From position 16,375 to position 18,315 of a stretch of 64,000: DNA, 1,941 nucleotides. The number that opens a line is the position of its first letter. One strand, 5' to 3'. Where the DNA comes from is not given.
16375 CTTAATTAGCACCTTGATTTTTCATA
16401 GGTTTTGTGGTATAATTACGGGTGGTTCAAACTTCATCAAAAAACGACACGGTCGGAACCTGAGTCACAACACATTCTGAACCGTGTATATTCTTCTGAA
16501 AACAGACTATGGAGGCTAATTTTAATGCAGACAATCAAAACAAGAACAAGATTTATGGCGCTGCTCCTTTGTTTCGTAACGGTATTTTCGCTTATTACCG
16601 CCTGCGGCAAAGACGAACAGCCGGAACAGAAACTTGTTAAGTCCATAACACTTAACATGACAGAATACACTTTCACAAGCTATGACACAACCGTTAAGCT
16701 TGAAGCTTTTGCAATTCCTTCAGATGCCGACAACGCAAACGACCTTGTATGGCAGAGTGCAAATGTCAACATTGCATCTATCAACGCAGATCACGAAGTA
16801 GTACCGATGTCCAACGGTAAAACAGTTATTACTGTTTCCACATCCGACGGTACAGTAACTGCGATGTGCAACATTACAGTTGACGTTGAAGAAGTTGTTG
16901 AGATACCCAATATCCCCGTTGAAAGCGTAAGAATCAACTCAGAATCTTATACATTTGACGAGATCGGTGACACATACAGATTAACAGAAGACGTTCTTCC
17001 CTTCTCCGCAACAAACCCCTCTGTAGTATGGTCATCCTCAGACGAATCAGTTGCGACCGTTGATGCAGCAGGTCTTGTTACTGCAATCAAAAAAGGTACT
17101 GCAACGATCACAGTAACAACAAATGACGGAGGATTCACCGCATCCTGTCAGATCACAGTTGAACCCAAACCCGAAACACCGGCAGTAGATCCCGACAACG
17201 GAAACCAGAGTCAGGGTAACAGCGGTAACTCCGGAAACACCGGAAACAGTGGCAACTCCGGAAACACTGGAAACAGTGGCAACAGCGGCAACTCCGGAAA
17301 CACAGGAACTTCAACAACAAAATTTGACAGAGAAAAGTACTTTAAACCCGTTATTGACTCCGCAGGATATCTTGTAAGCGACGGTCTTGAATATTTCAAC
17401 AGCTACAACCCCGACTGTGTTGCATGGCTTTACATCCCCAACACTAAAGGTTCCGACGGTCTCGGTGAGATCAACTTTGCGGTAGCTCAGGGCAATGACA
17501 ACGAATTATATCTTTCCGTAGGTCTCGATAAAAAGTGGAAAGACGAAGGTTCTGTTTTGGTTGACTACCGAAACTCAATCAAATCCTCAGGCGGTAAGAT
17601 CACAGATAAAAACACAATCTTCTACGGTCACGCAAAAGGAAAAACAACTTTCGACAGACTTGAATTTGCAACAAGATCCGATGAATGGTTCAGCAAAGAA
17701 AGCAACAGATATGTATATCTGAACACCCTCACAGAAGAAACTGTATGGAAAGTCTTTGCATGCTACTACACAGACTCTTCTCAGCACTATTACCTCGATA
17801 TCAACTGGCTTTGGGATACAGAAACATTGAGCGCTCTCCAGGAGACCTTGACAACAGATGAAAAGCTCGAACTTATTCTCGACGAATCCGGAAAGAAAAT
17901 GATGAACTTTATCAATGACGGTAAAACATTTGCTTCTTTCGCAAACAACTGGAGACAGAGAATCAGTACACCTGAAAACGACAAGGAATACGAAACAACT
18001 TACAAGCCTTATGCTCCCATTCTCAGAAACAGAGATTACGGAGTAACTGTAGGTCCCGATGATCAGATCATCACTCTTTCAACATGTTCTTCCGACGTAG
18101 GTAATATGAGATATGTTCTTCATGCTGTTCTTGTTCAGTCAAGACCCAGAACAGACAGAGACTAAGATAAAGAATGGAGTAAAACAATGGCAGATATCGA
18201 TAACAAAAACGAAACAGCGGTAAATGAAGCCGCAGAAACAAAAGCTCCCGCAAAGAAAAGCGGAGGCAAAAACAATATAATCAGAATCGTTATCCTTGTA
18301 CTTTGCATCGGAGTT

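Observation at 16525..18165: Class B sortase domain fused to a lipoprotein signal, two Big_2 domains and a GNS/GNT linker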

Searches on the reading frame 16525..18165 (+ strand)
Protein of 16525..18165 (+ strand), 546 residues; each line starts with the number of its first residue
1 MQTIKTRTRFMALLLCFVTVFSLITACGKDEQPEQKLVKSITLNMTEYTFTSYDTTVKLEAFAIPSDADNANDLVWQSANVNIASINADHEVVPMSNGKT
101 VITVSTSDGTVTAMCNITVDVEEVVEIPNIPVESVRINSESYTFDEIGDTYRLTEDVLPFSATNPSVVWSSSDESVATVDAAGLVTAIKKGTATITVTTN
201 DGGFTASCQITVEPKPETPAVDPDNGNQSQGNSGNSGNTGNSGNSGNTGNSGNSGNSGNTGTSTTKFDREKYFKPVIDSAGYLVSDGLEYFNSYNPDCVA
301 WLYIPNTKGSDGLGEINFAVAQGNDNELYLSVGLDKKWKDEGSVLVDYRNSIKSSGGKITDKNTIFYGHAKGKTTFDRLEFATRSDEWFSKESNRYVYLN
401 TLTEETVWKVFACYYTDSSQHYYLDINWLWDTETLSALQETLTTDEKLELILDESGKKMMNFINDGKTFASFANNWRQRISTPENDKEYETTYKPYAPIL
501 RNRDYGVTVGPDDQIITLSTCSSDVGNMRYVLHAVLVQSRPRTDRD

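Call 3: search_protein_families(library=pfam, proteins=[window:16525-18165:+], max_evalue=0.1)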
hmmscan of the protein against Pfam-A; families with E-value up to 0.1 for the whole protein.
window:16525-18165:+ (546 aa): 7 families
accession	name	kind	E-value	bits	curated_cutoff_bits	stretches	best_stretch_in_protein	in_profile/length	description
PF02368.24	Big_2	-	6.9e-25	87.3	22.8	2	132-209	2-78/79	Bacterial Ig-like domain (group 2)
PF04203.18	Sortase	-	2.1e-07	31.1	26.6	2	487-537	71-125/125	Sortase domain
PF22359.2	Big-like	-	7.3e-05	23.4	27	1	176-212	12-46/48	Bacterial Ig-like domain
PF21461.3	HL_N-beta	-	9.6e-05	22.5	27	1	172-204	19-49/57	Hyaluronate lyase, N-terminal beta-sheet domain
PF01391.23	Collagen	-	0.00039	20.6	27.2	1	230-261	12-43/60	Collagen triple helix repeat (20 copies)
PF25354.1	Ig_NUP210_16th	-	0.053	13.5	27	0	167-196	30-60/72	NUP210-like, Ig-like domain 16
PF00397.32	WW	-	0.069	13.6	26.9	1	388-409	8-29/31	WW domain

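Call 4: search_protein_families(library=ncbifam, proteins=[window:16525-18165:+], max_evalue=0.1)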
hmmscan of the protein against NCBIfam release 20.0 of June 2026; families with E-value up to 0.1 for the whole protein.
window:16525-18165:+ (546 aa): 6 families
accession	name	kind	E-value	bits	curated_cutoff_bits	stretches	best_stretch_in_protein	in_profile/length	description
TIGR03064.1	sortase_srtB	equivalog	1.1e-22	80.5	153.75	1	289-427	63-186/235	class B sortase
NF040525.1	SrtB_LPKTxSAVK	exception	3.5e-08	32.7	200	1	268-382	36-138/261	class B sortase, LPKTxAVK-specific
NF053514.2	JUQZ_fam_ocin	equivalog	4.2e-05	23.8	40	0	172-210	66-104/107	BLB8/JUQZ-1 family protein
NF038329.2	gly_rich_SclB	equivalog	0.00044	19.3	325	1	230-261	134-165/442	LPXTG-anchored collagen-like adhesin Scl2/SclB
NF038330.1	adhesin_SclA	exception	0.0026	17.4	400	1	229-262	151-184/405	LPXTG-anchored collagen-like adhesin Scl1/SclA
NF046116.1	adhesin_Lcl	equivalog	0.0043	15.7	500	1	223-266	87-131/431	collagen-like adhesin Lcl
